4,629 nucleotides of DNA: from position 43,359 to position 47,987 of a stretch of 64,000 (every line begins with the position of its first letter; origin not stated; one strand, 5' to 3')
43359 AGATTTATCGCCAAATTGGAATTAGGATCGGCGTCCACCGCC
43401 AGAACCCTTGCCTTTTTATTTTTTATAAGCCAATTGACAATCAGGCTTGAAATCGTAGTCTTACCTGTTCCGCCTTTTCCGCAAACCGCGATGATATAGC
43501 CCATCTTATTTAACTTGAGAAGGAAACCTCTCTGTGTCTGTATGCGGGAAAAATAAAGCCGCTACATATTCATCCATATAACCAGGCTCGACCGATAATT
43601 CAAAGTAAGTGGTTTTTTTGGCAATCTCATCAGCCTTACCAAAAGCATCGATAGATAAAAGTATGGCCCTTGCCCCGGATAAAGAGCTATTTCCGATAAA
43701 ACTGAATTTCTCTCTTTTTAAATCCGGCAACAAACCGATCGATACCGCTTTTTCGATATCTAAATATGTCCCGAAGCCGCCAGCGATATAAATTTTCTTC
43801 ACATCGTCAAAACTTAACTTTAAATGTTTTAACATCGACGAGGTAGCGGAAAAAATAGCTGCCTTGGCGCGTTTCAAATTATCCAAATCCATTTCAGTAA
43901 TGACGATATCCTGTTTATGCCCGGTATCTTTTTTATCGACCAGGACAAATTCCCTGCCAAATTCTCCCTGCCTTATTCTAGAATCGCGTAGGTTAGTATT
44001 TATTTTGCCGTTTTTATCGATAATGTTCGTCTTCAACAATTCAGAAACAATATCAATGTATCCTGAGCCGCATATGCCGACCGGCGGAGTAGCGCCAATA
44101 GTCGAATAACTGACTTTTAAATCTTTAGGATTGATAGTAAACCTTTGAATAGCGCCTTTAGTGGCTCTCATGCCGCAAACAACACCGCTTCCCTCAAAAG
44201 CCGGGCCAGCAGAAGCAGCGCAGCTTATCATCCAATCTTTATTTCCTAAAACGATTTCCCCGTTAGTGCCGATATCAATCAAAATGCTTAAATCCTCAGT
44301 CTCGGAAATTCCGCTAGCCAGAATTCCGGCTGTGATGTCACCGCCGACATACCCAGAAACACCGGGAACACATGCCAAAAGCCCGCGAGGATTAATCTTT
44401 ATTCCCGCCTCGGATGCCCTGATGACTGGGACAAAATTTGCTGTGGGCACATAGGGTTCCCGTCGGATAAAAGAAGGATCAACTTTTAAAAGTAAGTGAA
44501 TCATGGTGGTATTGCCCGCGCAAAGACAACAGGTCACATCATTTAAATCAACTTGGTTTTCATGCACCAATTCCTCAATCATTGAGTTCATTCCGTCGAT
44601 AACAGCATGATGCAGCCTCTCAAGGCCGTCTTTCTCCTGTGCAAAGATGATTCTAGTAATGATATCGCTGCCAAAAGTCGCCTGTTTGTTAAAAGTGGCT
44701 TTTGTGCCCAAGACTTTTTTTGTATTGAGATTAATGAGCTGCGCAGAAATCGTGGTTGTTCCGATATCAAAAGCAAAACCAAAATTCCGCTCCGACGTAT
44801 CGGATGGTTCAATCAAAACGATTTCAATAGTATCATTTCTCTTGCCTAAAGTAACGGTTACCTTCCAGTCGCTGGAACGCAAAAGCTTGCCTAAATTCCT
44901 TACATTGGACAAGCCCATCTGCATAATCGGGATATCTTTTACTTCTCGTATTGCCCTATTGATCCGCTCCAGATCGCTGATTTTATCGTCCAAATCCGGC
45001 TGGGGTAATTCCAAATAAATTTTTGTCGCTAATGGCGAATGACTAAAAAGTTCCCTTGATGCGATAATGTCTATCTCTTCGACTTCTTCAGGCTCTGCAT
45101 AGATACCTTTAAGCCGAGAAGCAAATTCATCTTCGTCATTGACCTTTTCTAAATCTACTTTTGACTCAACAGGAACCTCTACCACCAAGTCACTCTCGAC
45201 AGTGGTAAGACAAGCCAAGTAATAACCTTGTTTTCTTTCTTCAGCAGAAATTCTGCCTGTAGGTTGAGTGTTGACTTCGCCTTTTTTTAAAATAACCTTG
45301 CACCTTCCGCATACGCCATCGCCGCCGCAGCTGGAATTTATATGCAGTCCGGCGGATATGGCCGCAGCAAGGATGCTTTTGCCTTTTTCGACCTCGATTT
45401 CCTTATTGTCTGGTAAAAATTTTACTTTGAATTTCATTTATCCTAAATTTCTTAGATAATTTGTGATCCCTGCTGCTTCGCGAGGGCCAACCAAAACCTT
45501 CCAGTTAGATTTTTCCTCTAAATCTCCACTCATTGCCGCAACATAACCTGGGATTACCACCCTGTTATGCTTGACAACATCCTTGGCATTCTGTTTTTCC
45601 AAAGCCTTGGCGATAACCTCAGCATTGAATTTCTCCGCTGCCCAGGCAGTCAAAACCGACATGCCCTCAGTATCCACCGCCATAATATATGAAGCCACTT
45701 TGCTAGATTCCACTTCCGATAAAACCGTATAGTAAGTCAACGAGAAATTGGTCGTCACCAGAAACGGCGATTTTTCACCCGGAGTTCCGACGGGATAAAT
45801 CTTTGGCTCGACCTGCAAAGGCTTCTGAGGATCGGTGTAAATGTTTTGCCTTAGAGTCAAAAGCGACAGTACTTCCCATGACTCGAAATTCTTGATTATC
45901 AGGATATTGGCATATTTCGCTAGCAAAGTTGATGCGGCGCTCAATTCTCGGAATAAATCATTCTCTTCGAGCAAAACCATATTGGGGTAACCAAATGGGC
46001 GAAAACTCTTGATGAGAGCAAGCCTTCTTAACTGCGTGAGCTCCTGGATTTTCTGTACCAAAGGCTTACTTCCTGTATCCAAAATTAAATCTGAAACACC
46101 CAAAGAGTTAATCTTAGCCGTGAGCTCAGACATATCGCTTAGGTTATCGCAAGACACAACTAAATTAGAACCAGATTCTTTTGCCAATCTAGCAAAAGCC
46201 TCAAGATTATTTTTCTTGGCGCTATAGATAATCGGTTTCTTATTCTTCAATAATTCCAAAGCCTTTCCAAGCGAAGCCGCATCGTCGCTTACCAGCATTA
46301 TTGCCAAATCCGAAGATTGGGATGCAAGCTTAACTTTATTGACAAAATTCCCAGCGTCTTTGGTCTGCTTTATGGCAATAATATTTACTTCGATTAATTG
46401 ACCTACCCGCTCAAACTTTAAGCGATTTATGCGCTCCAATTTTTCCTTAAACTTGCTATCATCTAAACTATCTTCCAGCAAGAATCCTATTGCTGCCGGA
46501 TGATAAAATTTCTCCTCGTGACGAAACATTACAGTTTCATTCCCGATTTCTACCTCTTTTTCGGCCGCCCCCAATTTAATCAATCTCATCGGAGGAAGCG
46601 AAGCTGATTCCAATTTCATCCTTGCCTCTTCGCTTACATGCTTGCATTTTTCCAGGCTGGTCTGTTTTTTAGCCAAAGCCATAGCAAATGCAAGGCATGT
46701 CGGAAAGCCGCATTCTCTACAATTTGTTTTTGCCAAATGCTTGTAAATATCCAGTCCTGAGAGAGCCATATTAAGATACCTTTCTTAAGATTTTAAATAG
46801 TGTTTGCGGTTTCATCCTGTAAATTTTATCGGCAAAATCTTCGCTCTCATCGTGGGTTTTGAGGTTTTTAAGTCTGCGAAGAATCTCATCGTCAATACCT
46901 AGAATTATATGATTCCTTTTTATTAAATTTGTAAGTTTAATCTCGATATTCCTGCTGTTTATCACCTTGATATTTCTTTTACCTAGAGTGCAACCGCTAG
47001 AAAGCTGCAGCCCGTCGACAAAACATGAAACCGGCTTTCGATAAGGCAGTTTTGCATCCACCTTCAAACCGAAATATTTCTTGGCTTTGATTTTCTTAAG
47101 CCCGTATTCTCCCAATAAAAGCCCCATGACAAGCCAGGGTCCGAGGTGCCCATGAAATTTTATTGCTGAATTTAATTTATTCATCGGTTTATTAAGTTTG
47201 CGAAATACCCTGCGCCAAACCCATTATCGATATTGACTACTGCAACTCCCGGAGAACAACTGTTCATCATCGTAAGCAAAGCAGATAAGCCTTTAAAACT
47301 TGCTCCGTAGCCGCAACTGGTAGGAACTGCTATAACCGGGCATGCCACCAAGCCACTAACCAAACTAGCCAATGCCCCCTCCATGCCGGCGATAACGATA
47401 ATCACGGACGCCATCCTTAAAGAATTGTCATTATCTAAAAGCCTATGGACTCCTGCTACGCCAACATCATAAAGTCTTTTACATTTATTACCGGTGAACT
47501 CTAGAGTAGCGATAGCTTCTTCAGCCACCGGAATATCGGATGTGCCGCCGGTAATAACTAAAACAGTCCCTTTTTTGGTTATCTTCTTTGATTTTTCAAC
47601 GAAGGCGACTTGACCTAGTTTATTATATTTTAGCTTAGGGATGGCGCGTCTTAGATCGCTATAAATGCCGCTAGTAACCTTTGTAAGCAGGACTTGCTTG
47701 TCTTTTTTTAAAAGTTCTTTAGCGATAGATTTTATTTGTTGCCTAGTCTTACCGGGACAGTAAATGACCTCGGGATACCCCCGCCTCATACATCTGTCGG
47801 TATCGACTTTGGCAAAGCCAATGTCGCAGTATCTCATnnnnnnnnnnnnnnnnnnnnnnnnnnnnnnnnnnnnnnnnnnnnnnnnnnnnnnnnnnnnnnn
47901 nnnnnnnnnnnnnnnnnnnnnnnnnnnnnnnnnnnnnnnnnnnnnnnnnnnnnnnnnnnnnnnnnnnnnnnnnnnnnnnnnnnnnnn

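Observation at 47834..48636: Bactofilin fused to a DNA-binding HTH, followed by a paralogous HTH with a membrane anchor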

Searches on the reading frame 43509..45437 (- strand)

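Call 3: search_protein_families(library=pfam, proteins=[window:43509-45437:-], max_evalue=0.01)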
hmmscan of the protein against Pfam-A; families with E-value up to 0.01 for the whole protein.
window:43509-45437:- (643 aa): 6 families
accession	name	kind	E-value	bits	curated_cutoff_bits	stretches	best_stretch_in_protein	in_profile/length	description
PF14574.11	RACo_C_ter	-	1.1e-103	346.3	27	1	383-640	2-259/261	C-terminal domain of RACo the ASKHA domain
PF17651.6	Raco_middle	-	7.4e-58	195.2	26.8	1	219-378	1-161/163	RACo middle region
PF17650.6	RACo_linker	-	9.6e-20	70.6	26.2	1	129-215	4-85/86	RACo linker region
PF00111.32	Fer2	-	4.1e-13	49.5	21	1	9-80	5-76/77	2Fe-2S iron-sulfur cluster binding domain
PF13510.11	Fer2_4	-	2.9e-05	24.5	22.8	1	4-87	3-78/82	2Fe-2S iron-sulfur cluster binding domain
PF12796.13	Ank_2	-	0.0019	19.1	27.3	0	267-317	25-80/90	Ankyrin repeats (3 copies)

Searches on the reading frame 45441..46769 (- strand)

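Call 3: search_protein_families(library=pfam, proteins=[window:45441-46769:-], max_evalue=0.01)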
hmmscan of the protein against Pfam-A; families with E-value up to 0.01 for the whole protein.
window:45441-46769:- (443 aa): 2 families
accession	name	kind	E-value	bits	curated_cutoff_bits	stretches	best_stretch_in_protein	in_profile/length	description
PF03599.22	CdhD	-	1.1e-99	334.2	24.8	1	64-438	2-386/387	CO dehydrogenase/acetyl-CoA synthase delta subunit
PF04060.18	FeS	-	1.7e-12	47.3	23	1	12-43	1-32/33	Putative Fe-S cluster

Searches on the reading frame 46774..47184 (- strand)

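Call 3: search_protein_families(library=pfam, proteins=[window:46774-47184:-], max_evalue=0.01)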
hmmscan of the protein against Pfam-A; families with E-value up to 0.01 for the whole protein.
window:46774-47184:- (137 aa): 1 family
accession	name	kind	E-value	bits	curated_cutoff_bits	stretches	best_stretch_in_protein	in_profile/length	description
PF02663.19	FmdE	-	5.4e-16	59.3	22.9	1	10-130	1-132/133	FmdE, Molybdenum formylmethanofuran dehydrogenase operon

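Call 4: search_protein_families(library=ncbifam, proteins=[window:46774-47184:-], max_evalue=0.01)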
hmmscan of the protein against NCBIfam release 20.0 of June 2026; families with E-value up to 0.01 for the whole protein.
window:46774-47184:- (137 aa): 0 families

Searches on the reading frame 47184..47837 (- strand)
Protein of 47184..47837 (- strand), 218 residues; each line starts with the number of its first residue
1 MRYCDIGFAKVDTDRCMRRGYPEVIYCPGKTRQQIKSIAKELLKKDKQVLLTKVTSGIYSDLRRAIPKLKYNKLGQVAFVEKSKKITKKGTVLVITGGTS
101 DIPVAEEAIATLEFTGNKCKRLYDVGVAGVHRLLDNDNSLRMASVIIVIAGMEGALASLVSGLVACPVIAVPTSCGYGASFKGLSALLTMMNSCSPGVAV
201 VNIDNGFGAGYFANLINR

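Call 3: search_protein_families(library=pfam, proteins=[window:47184-47837:-], max_evalue=0.01)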
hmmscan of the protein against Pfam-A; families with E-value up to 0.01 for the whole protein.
window:47184-47837:- (218 aa): 1 family
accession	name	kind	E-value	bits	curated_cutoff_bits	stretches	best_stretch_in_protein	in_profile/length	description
PF00731.26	AIRC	-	6.1e-16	58.7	30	1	92-215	2-125/148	AIR carboxylase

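Call 4: search_protein_families(library=ncbifam, proteins=[window:47184-47837:-], max_evalue=0.01)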
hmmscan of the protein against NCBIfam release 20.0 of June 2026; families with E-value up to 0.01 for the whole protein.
window:47184-47837:- (218 aa): 3 families
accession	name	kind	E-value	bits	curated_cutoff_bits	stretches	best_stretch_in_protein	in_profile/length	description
NF033503.1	LarB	equivalog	5.1e-87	290.9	175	1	11-218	1-208/209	nickel pincer cofactor biosynthesis protein LarB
TIGR01162.1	purE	equivalog_domain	4.7e-10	39.2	149.6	1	92-214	1-123/156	5-(carboxyamino)imidazole ribonucleotide mutase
NF009467.0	PRK12826.1-3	subfamily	0.0038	16.4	269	1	98-190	96-183/274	SDR family mycofactocin-dependent oxidoreductase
